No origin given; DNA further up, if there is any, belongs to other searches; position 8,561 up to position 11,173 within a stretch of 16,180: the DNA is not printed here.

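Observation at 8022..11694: Orphan EspK-like three-gene operon, apparently without a type VII secretion system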

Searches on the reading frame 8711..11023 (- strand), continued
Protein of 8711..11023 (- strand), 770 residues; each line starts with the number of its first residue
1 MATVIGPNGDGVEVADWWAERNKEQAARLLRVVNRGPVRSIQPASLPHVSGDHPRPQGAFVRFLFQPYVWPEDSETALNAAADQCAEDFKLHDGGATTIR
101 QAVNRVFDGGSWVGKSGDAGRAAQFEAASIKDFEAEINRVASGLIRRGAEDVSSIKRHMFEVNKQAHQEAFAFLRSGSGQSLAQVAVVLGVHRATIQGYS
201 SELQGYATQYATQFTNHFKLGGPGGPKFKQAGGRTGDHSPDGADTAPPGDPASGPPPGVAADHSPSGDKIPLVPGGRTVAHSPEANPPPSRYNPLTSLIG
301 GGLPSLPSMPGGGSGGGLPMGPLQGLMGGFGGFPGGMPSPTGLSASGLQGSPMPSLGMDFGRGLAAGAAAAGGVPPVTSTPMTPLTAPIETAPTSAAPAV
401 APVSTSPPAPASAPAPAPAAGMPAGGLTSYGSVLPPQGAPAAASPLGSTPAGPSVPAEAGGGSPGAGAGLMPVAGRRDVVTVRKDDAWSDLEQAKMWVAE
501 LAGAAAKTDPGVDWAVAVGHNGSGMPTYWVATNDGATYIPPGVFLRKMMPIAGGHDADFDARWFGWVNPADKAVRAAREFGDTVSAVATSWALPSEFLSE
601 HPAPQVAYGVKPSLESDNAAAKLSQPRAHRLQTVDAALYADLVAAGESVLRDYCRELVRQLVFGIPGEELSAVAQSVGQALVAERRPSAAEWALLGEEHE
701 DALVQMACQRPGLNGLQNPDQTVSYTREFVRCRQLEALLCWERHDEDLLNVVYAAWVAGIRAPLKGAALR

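Call 73: search_dna_similar(query=L007:11437-15042:-, collection=plasmids, mode=protein, max_rows=45, rows=best, max_evalue=1e-100)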
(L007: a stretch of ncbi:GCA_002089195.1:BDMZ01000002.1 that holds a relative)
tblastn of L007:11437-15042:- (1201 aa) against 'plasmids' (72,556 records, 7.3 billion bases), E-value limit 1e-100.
Records with a match: 111; places in all: 118; records where one place covers at least 80% of the query: 8.
Best place of each record, by identity: >=99% 3; 90-95% 2; 80-90% 2; 60-80% 32; <60% 72.
By first word of the organism name: Mycobacterium 70; Mycobacteroides 17; Mycolicibacterium 14; Corynebacterium 10.
By predicted mobility (MOB-suite, as given by PLSDB): mobilizable 86; non-mobilizable 25.
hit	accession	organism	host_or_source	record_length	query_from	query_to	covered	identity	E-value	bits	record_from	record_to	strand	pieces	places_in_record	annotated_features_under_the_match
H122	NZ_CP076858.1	Mycobacterium avium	Homo sapiens,sputum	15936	1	1201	100%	99.9%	0e+0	2087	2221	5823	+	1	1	mobF: MobF family relaxase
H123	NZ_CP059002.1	Mycobacterium avium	Homo sapiens,sputum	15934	1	1201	100%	99.9%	0e+0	2087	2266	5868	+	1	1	mobF: MobF family relaxase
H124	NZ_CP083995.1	Mycobacterium avium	-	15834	1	1201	100%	99.9%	0e+0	2087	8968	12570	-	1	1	mobF: MobF family relaxase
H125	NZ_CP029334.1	Mycobacterium avium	Homo sapiens,blood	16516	1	1201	100%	92.5%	0e+0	1917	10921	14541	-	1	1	mobF: MobF family relaxase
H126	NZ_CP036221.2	Mycobacterium avium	Homo sapiens,bacterial ...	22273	1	1201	100%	91.7%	0e+0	1919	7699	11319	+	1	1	mobF: MobF family relaxase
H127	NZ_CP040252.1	Mycobacterium avium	Homo sapiens,sputum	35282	1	1200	100%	89.3%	0e+0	1856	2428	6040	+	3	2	AAA family ATPase | mobF: MobF family relaxase | hypothetical protein (x2)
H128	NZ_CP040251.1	Mycobacterium avium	Homo sapiens,sputum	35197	35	920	74%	84.5%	0e+0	1321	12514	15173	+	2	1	mobF: MobF family relaxase | hypothetical protein | AAA family ATPase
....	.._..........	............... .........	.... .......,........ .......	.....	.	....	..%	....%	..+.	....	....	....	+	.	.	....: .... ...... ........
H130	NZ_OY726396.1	Mycolicibacterium sp. MU0050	Homo sapiens,Gastric lavage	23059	1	1095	91%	54.1%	0e+0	945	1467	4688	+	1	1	mobF: MobF family relaxase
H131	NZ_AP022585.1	Mycobacterium marseillense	-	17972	1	883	74%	62.3%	0e+0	954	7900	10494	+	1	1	mobF: MobF family relaxase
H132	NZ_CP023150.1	Mycobacterium intracellulare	Homo sapiens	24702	1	883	74%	61.3%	0e+0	919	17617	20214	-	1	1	mobF: MobF family relaxase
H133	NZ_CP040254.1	Mycobacterium avium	Homo sapiens,sputum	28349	1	883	74%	61.3%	0e+0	919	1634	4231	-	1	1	mobF: MobF family relaxase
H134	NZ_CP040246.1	Mycobacterium avium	Homo sapiens,sputum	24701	1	883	74%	61.3%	0e+0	919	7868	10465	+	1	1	mobF: MobF family relaxase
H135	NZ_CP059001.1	Mycobacterium avium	Homo sapiens,sputum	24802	1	883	74%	61.3%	0e+0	919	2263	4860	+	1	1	mobF: MobF family relaxase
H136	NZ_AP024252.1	Mycobacterium paraintracellulare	-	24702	1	883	74%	61.3%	0e+0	919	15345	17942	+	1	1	mobF: MobF family relaxase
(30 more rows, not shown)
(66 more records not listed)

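Call 80: search_protein_families(library=pfam, proteins=[L012:19066-19335:+, L012:18305-19000:+, L012:23864-24838:+, L012:17649-18164:+], max_evalue=0.1)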
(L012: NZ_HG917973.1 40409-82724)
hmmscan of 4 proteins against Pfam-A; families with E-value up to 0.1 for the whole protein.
L012:19066-19335:+ (89 aa): 0 families

L012:18305-19000:+ (231 aa): 0 families

L012:23864-24838:+ (324 aa): 1 family
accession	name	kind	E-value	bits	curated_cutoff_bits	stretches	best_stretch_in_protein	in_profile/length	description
PF23814.1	DUF7185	-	0.03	14.8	27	1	66-119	8-56/86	Family of unknown function (DUF7185)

L012:17649-18164:+ (171 aa): 5 families
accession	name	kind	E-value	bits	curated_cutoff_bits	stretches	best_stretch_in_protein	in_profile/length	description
PF13560.12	HTH_31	-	5.7e-06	27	27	1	5-60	1-56/64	Helix-turn-helix domain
PF01381.28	HTH_3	-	6.4e-06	26.5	23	1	11-42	2-33/55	Helix-turn-helix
PF22554.1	Chap-C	-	0.011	16.9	27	1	17-68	8-59/91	TY-Chap C-terminal domain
PF08281.18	Sigma70_r4_2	-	0.068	13.3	25.7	0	17-37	25-45/54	Sigma-70, region 4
PF12844.13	HTH_19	-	0.07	13.5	30.2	0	11-31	5-25/64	Helix-turn-helix domain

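Call 95: search_protein_families(library=ncbifam, proteins=[P0082, L012:23864-24838:+], max_evalue=0.1)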
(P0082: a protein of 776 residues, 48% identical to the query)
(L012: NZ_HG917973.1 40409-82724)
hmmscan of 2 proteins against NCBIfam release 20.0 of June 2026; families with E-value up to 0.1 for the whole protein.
P0082 (776 aa): 0 families

L012:23864-24838:+ (324 aa): 0 families
